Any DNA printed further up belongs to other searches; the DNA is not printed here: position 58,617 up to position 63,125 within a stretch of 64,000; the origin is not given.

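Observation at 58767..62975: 1402-aa NO VEIN-like protein (sacsin-type GHKL ATPase plus DUF3883-like nuclease) as a likely single-gene conflict system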

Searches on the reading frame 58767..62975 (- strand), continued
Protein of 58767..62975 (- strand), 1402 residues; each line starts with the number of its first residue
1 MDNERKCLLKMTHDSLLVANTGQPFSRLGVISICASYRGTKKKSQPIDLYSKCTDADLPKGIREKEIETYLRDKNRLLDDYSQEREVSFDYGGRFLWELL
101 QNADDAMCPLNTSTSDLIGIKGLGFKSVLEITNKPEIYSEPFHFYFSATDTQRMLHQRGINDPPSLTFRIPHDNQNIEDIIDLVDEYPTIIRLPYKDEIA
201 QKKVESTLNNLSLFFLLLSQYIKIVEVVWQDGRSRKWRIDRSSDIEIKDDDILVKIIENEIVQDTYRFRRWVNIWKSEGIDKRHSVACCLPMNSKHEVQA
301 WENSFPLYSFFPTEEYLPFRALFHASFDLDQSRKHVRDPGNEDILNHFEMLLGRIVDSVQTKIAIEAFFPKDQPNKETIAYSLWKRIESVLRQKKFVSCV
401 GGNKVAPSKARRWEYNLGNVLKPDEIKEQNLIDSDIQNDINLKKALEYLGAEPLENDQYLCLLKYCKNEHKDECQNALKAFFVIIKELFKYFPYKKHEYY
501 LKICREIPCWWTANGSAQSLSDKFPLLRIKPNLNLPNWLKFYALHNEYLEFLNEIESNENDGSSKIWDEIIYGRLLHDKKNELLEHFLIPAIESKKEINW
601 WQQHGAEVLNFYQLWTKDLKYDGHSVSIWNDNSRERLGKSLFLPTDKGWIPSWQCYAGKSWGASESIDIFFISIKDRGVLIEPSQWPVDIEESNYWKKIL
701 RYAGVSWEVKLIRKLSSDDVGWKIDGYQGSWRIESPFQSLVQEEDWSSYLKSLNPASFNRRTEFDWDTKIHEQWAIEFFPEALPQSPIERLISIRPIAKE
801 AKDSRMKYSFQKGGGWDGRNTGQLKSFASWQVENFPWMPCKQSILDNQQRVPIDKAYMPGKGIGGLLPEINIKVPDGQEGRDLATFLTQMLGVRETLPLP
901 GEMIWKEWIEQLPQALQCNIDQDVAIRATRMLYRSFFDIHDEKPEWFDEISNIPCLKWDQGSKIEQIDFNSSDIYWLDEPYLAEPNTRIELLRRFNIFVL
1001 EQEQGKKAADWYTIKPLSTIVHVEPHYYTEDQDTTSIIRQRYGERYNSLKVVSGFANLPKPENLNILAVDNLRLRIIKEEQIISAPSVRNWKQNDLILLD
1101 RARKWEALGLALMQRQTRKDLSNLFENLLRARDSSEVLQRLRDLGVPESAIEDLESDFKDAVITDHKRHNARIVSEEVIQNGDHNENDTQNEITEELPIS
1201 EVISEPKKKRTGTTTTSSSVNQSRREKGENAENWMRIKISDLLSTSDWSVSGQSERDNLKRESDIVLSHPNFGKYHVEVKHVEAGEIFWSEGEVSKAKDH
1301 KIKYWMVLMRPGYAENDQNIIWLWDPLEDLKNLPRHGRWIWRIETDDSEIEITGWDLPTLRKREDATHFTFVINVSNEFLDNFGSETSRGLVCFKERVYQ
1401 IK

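Call 61: search_protein_families(library=padloc, proteins=[L041:207-2048:-, L045:1862-2281:+, L045:2313-3704:+, L045:3709-5136:+, L045:9573-10097:+, L046:8320-9219:-, L046:4808-8308:-, L046:4015-4842:-, L046:263-2089:-], max_evalue=0.001)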
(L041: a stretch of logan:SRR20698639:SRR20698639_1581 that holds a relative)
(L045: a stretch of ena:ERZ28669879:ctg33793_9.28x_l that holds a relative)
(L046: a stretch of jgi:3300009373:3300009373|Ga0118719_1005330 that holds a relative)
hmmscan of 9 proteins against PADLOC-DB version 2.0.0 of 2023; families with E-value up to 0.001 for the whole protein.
L041:207-2048:- (613 aa): 34 families (the best 25 are shown)
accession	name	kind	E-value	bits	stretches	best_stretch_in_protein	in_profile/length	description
PDLC01087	C3a187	-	6.2e-81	270.9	1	10-605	12-547/559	NERD+UvrD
PDLC03813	RTasNERD-Hel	-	4e-21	73.7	1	1-599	1-509/519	DRT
PDLC03802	RTasHel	-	5.3e-19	66.5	2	352-500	191-322/675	DRT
PDLC00132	GajB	-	2.7e-16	57.4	1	543-605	537-604/625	UrvD helicase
PDLC00117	GajB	-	1.2e-15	55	1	543-603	511-576/604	UrvD helicase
PDLC00122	GajB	-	2.6e-15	54.3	2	526-600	403-471/502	UrvD helicase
PDLC00114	GajB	-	3e-14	50.5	1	523-604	523-614/635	UrvD helicase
PDLC03002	Helicase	-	2.3e-13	47.3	1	331-396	308-372/707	-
PDLC00123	GajB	-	2.9e-12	44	1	525-599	420-505/540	UrvD helicase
PDLC00127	GajB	-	5.1e-12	43.1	1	530-599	489-564/594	UrvD helicase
PDLC00129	GajB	-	2.4e-10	37.6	1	344-399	217-271/594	UrvD helicase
PDLC00135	GajB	-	8.5e-10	36.1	1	537-605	503-583/603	UrvD helicase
PDLC00120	GajB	-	3.2e-09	34.5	1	534-599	361-429/458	UrvD helicase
PDLC02350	AbiO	-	3.9e-09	33.8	1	352-438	256-345/468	AbiO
PDLC00112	GajB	-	4.8e-09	33.4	0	543-598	491-554/581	UrvD helicase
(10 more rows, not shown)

L045:1862-2281:+ (139 aa): 2 families
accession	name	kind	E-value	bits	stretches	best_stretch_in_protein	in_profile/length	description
PDLC01087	C3a187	-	3e-19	67.3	1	10-106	12-106/559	NERD+UvrD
PDLC03813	RTasNERD-Hel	-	1.2e-06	25.9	1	1-110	1-110/519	DRT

L045:2313-3704:+ (463 aa): 38 families (the best 25 are shown)
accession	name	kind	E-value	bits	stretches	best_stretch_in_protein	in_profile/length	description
PDLC01087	C3a187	-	9.5e-53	177.8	1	37-444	164-541/559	NERD+UvrD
PDLC00117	GajB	-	1e-18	65.2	2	389-446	511-574/604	UrvD helicase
PDLC03802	RTasHel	-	1.3e-18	65.2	3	200-247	189-235/675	DRT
PDLC00132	GajB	-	3.5e-17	60.3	2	391-447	539-601/625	UrvD helicase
PDLC03813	RTasNERD-Hel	-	1.2e-16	58.9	1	85-444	213-509/519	DRT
PDLC00122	GajB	-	8.2e-16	56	1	378-459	408-484/502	UrvD helicase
PDLC03002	Helicase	-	9.1e-16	55.2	1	180-248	307-374/707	-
PDLC00114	GajB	-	6.4e-15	52.7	2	203-246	215-258/635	UrvD helicase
PDLC00127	GajB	-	6.6e-15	52.6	2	380-444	494-564/594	UrvD helicase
PDLC00103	GajB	-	5.3e-13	46.8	1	390-449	518-579/612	UrvD helicase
PDLC00107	GajB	-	8.7e-12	42.4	0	378-422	465-509/587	UrvD helicase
PDLC00135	GajB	-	6e-11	39.9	0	201-295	167-264/603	UrvD helicase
PDLC00129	GajB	-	1.9e-10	38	2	376-444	498-571/594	UrvD helicase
PDLC00123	GajB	-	2e-10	37.9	1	372-443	421-504/540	UrvD helicase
PDLC00126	GajB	-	2.2e-10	38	0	378-430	483-535/606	UrvD helicase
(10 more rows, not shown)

L045:3709-5136:+ (475 aa): 0 families

L045:9573-10097:+ (174 aa): 1 family
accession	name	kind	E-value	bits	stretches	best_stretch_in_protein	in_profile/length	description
PDLC03975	UzuA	-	0.00023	18.9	1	58-97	156-196/277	-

L046:8320-9219:- (299 aa): 10 families
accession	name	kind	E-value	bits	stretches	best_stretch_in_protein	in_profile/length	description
PDLC02768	SspB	-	2.7e-119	395.9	1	5-298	2-295/295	SspB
PDLC02769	SspB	-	5.9e-84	279.8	1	6-281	3-278/282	SspB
PDLC02766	SspB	-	7.9e-70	233.4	1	6-283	3-283/285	SspB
PDLC02760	SspB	-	3.4e-58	195.3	1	6-279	4-267/269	SspB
PDLC02764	SspB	-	5.7e-52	174.8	1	6-278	1-266/276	SspB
PDLC02765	SspB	-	8.6e-40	135.6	1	6-281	4-284/292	SspB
PDLC02762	SspB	-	1.3e-34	117.9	1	6-282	3-278/293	SspB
PDLC02763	SspB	-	1.7e-20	71.8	1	6-284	7-266/279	SspB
PDLC02761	SspB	-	2.4e-17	61.2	1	87-264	112-301/340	SspB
PDLC02767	SspB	-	1.5e-14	52.3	1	5-262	7-275/295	SspB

L046:4808-8308:- (1166 aa): 17 families
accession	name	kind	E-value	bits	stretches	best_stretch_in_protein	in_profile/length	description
PDLC02781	SspC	-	0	1368.5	1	15-1125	1-1103/1104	SspC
PDLC02779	SspC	-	3.1e-291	966.9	1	10-1077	1-1054/1054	SspC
PDLC02775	SspC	-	1e-248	826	1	5-1078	4-1063/1064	SspC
PDLC02778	SspC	-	5e-209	694.6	1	14-1077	1-1050/1053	SspC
PDLC02780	SspC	-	6.9e-195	648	1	5-1081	2-1030/1045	SspC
PDLC02771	SspC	-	4e-188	625.4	5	368-749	435-811/828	SspC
PDLC02774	SspC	-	6.6e-161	535.3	1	15-1079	2-1031/1065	SspC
PDLC02776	SspC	-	2.5e-153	510.2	1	178-1123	108-1035/1039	SspC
PDLC02478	BrxC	-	4.3e-139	463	1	11-1073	7-1060/1108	BrxC-PglY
PDLC02777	SspC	-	1.1e-122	409.2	1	16-1124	2-1093/1097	SspC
PDLC02773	SspC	-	6.4e-119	396.5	1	54-1070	36-1010/1011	SspC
PDLC02770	SspC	-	2.7e-117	391.3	1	54-1076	46-1039/1047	SspC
PDLC02772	SspC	-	1.4e-83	279.5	1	56-1121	51-1115/1123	SspC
PDLC02480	BrxC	-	2.3e-12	43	2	319-436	362-472/1389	BrxC-PglY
PDLC02485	BrxC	-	7.4e-10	35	1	172-398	225-443/1376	BrxC-PglY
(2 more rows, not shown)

L046:4015-4842:- (275 aa): 4 families
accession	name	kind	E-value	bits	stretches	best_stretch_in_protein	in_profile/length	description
PDLC02782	SspD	-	8.1e-110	364.9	1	16-274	1-276/277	SspD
PDLC02510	BrxP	-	2.7e-10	37.1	1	16-187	134-320/779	BrxP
PDLC02662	DndC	-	6.7e-07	26.6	1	83-126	113-163/481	DndC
PDLC02661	DndC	-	4.1e-06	24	1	18-126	26-159/468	DndC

L046:263-2089:- (608 aa): 0 families

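Call 70: search_solved_structures(query=A3, max_evalue=1, show_alignments=2)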
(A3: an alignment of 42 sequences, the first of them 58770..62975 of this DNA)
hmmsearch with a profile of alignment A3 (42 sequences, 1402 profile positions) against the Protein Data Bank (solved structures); distinct sequences matched with E-value up to 1: 10.
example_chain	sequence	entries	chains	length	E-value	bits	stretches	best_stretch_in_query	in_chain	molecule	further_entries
5v47_A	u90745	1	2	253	0.0072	17.1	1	119-142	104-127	Lizard sacsin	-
5v46_A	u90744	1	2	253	0.018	15.8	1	119-142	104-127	Sacsin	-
5v45_A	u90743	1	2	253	0.021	15.6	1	119-142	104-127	Sacsin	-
5v44_A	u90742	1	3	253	0.021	15.6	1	119-142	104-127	Sacsin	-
7c04_A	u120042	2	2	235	0.072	13.8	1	106-142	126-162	Heat shock protein 75 kDa, mitochondrial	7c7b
5f3k_A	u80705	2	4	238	0.074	13.8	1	106-142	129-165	Heat shock protein 75 kDa, mitochondrial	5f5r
7u8u_A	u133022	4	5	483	0.23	12.1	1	106-141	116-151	Heat shock protein 75 kDa, mitochondrial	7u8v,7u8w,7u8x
5hph_A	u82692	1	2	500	0.24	12.1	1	106-141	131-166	Heat shock protein 75 kDa, mitochondrial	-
4z1f_A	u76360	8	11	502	0.24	12.1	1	106-141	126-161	Heat shock protein 75 kDa, mitochondrial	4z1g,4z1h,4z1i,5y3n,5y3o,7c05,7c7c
7ulk_A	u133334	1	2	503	0.24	12.1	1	106-141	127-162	Heat shock protein 75 kDa, mitochondrial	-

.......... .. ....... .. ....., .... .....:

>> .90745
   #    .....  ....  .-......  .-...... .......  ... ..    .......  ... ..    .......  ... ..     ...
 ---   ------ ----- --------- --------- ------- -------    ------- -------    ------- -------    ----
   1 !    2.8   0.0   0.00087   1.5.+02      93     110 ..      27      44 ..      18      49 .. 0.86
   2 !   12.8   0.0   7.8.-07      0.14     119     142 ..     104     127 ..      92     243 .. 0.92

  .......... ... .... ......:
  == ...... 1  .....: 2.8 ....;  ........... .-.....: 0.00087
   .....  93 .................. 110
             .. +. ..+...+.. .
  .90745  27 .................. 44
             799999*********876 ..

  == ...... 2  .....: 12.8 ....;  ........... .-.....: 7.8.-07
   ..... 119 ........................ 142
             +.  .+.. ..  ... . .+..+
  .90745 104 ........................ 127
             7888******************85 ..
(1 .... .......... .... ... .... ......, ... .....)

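Call 77: search_protein_representatives(protein=window:59376-62975:-)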
Query: 1200 residues. Proteins with E-value up to 0.001 (for the whole library): 816; up to 1e-10: 305; up to 1e-30: 145. The best 150 are listed.
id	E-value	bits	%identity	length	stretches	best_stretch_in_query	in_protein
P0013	0.0e+00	1696.2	62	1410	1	1-1187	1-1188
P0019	3.3e-277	939.3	40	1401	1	5-1156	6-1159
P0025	2.9e-268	909.7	40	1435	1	5-1162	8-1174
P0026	2.8e-264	896.5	40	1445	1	4-1170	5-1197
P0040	1.5e-258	877.5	40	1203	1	1-1158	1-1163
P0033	6.4e-258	875.4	40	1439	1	6-1164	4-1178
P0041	8.1e-257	871.7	43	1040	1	11-1042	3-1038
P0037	6.6e-252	855.5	39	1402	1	3-1174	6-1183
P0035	9.5e-252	855.0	39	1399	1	3-1159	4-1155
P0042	1.9e-221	754.6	38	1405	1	5-1153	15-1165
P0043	9.4e-221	752.3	40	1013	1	3-1001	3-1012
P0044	3.6e-189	647.7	36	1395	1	5-1167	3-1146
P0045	8.2e-184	629.9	35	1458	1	6-1158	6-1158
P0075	5.4e-169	580.8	35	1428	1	6-1179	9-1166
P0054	1.1e-167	576.5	37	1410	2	2-713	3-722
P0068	2.4e-167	575.4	33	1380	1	5-1157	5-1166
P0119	1.7e-146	506.3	36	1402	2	3-716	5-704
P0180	2.9e-58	214.1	28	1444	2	106-1035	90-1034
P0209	1.4e-38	148.9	26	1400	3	117-1161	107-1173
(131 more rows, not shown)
